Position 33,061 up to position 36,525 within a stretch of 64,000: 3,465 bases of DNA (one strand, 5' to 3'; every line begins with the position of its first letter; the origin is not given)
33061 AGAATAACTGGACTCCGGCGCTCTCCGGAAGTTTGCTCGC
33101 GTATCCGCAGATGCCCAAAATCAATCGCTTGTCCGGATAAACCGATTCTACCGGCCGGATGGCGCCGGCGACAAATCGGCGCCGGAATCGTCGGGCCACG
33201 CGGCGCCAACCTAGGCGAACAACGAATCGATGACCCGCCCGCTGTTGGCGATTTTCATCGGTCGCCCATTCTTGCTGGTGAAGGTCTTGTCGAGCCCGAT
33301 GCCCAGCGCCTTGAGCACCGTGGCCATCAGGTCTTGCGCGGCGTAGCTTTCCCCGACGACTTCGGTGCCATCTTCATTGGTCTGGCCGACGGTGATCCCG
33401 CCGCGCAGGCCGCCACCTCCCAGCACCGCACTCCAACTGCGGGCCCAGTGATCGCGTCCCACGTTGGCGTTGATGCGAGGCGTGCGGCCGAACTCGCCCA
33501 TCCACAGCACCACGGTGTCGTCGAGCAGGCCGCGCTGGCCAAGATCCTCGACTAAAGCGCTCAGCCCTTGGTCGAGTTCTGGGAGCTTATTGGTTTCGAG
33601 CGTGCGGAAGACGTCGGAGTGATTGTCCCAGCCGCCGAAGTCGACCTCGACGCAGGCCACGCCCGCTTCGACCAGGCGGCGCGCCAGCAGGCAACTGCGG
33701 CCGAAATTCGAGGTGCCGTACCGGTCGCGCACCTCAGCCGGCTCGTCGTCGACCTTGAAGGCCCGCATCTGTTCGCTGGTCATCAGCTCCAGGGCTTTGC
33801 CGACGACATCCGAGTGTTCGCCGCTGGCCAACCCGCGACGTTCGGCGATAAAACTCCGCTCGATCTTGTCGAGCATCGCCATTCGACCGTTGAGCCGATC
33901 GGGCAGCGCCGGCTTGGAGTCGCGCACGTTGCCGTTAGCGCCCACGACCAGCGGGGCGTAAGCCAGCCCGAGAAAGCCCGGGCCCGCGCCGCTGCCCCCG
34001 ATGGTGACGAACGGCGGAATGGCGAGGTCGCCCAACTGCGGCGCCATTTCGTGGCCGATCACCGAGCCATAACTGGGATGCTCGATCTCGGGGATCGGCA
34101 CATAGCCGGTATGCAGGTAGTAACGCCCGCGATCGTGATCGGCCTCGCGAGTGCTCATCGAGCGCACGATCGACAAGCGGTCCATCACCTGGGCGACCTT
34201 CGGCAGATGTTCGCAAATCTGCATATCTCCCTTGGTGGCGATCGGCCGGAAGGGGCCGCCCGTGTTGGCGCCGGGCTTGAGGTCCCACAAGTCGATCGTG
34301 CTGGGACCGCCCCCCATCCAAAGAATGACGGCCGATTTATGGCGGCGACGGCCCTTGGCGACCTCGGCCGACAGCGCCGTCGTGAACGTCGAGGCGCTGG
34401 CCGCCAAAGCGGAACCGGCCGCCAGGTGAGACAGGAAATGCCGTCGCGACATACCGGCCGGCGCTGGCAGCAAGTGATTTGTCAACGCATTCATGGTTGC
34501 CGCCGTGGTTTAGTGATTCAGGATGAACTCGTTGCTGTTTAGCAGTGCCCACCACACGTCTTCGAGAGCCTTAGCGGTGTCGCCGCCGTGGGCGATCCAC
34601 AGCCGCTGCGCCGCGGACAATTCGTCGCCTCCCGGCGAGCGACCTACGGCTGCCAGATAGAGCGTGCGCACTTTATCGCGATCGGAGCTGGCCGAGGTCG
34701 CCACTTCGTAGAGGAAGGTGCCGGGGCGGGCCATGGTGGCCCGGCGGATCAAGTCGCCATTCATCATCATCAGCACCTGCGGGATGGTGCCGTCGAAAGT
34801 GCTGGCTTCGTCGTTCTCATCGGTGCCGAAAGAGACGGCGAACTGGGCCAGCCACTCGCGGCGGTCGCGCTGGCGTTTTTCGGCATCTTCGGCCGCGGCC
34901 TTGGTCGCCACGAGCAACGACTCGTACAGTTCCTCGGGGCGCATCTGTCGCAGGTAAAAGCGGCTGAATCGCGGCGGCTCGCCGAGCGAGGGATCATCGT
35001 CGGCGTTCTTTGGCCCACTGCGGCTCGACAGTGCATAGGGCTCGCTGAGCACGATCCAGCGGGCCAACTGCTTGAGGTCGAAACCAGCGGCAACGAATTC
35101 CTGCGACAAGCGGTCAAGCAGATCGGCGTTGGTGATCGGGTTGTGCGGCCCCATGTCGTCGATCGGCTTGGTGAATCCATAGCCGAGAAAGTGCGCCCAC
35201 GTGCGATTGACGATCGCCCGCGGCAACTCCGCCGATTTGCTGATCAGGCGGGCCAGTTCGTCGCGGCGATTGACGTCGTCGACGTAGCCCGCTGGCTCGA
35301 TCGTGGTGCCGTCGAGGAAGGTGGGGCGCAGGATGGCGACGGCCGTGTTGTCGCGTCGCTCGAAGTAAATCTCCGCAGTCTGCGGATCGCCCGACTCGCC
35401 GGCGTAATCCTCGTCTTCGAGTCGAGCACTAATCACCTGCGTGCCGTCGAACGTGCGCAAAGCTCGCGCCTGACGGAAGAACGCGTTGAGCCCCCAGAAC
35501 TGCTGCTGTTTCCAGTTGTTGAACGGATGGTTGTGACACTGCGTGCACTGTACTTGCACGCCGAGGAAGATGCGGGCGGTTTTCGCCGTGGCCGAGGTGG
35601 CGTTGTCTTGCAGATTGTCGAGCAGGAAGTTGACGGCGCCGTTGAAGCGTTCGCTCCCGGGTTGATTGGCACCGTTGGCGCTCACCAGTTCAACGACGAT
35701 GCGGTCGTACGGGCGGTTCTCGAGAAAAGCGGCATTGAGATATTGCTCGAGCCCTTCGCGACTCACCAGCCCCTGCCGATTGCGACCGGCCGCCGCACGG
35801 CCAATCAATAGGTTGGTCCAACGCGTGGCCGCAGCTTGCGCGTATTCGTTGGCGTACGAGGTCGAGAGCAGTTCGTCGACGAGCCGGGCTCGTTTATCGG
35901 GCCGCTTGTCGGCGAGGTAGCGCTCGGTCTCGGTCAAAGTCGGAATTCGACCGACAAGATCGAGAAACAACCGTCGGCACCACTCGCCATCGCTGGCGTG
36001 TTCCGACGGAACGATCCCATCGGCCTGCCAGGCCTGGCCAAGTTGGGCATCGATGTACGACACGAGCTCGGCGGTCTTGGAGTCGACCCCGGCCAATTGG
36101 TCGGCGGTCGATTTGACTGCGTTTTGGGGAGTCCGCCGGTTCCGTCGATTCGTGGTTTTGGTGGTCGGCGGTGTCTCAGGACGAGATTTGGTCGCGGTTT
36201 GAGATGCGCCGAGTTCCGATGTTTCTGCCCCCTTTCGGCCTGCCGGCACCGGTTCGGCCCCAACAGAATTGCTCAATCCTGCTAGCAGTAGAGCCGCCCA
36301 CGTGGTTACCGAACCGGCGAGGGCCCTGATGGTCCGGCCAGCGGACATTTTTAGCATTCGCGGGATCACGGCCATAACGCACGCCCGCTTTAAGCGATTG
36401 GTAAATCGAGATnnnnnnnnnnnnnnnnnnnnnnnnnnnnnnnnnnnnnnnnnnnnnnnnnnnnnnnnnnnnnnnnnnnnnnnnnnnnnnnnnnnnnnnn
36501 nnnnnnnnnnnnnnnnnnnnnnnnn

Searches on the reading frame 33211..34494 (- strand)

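Call 8: search_protein_families(library=pfam, proteins=[window:33211-34494:-], max_evalue=0.01)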
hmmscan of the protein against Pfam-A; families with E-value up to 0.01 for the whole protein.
window:33211-34494:- (427 aa): 1 family
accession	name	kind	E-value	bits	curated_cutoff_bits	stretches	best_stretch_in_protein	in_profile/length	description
PF07394.17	DUF1501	-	1.4e-103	347.5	27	1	53-426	2-390/390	Protein of unknown function (DUF1501)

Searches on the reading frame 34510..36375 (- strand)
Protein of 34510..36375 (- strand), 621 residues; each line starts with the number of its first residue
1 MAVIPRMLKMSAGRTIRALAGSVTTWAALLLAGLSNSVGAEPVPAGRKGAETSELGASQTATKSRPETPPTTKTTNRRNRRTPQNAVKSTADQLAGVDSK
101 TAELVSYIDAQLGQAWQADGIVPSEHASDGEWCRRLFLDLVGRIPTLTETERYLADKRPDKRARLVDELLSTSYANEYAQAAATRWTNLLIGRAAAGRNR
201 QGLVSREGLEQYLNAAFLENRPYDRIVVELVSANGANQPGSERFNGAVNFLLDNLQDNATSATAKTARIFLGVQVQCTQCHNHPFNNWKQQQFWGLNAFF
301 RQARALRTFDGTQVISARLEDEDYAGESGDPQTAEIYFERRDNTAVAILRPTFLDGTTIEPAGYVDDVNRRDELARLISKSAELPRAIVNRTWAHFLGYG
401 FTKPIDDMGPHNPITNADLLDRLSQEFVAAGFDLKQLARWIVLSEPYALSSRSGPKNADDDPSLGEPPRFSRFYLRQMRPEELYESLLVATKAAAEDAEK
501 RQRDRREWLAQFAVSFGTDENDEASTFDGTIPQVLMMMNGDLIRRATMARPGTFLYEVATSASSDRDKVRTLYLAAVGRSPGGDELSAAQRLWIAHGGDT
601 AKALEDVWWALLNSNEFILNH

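Call 8: search_protein_families(library=pfam, proteins=[window:34510-36375:-], max_evalue=0.01)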
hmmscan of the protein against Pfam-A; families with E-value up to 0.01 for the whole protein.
window:34510-36375:- (621 aa): 2 families
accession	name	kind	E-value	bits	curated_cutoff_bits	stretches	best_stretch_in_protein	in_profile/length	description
PF07583.16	PSCyt2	-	3.1e-46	158.4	29.8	1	108-304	2-208/209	Protein of unknown function (DUF1549)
PF07587.16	PSD1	-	2.5e-28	99.6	28.5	1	370-497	1-128/244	Protein of unknown function (DUF1553)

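Call 12: find_encoding_contigs(protein=window:34510-36375:-, flank=3000, max_places=6)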
Protein window:34510-36375:- (621 aa): no gene with exactly this product is on record in the collection.
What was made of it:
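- On Sigma-54 (RpoN)-dependent promoter: The genome is not in the searchable collections (call 12).
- Tried and rejected: An exact-protein lookup for the source genome found nothing (call 12).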

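Call 13: find_related_loci(query=window:34510-36375:-, collection=genome_contigs, flank=4000)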
Query window:34510-36375:- (621 aa) in genome_contigs; peptide patterns used: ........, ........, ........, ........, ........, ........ (x = any residue, [..] = any of these).
227 stretches matched a pattern; 178 encode a relative of the query (tblastn E <= 1e-3); the best 80 are kept; 80 distinct loci.
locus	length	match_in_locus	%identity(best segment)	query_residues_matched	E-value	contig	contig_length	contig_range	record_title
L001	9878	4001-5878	77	1-621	0e+0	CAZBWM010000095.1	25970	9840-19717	MAG TPA_asm: uncultured Planctomycetaceae bacterium isolate binchicken_co322_16 genome assembly, contig: NODE_2890_lengt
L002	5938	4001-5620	58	84-621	0e+0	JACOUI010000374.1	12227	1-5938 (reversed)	MAG: Planctomycetia bacterium isolate NC_groundwater_66_Pr7_S-0.65um_66_19 FFV18_Sp65_scaffold_783520, whole genome shot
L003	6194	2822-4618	55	1-621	0e+0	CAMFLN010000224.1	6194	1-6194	MAG: uncultured Planctomycetaceae bacterium isolate SRR12456171_bin.23_metaWRAP_v1.3_MAG genome assembly, contig: ERZ122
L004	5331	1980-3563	58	96-621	0e+0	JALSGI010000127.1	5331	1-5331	MAG: Planctomycetota bacterium isolate 354-166_maxbin2_scaf2bin.033 354-166_scaffold_14551_c1, whole genome shotgun sequ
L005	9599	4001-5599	57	91-621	0e+0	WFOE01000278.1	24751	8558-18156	MAG: Planctomycetales bacterium isolate S012_138 k151_5966, whole genome shotgun sequence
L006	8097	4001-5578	57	102-621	0e+0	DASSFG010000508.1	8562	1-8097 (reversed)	MAG TPA_asm: Pirellulales bacterium isolate SMAG_U999 k141_703448, whole genome shotgun sequence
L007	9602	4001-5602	56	91-621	0e+0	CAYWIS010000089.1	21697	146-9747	MAG TPA_asm: uncultured Pirellulaceae bacterium isolate SRP268622_co1_256 genome assembly, contig: NODE_5092_length_2169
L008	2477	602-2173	58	104-621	0e+0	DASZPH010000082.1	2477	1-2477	MAG TPA_asm: Pirellulales bacterium isolate SMAG_U5966 k141_689383, whole genome shotgun sequence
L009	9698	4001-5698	55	59-621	0e+0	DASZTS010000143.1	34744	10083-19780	MAG TPA_asm: Pirellulales bacterium isolate SMAG_U6082 k141_356339, whole genome shotgun sequence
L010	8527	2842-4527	57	79-621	0e+0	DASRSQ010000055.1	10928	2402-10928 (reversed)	MAG TPA_asm: Gemmataceae bacterium isolate SMAG_U6095 k141_486125, whole genome shotgun sequence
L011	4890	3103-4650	56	107-621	0e+0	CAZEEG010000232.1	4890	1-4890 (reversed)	MAG TPA_asm: uncultured Pirellulales bacterium isolate SRP268622_co1_28 genome assembly, contig: NODE_43737_length_4890_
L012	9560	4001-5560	56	103-621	0e+0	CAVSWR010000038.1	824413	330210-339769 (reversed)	MAG: uncultured Planctomycetia bacterium isolate MFD05684.bin.2.95 genome assembly, contig: contig_9133, whole genome sh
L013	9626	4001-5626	55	92-621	0e+0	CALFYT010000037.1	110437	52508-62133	MAG TPA_asm: uncultured Planctomycetaceae bacterium isolate SRR7515930_bin.114_CONCOCT_v1.1_MAG genome assembly, contig:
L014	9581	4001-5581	57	99-621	0e+0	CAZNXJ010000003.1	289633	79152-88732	MAG TPA_asm: uncultured Pirellulaceae bacterium isolate SRP268622_co1_89 genome assembly, contig: NODE_16_length_289633_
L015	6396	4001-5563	55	105-621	0e+0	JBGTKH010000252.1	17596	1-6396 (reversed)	MAG: Pirellulaceae bacterium isolate JTS-RE308 k141_4837496, whole genome shotgun sequence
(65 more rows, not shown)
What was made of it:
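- On sRNA sponge / anti-sRNA: The genome-collection scan was already used (call 13).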
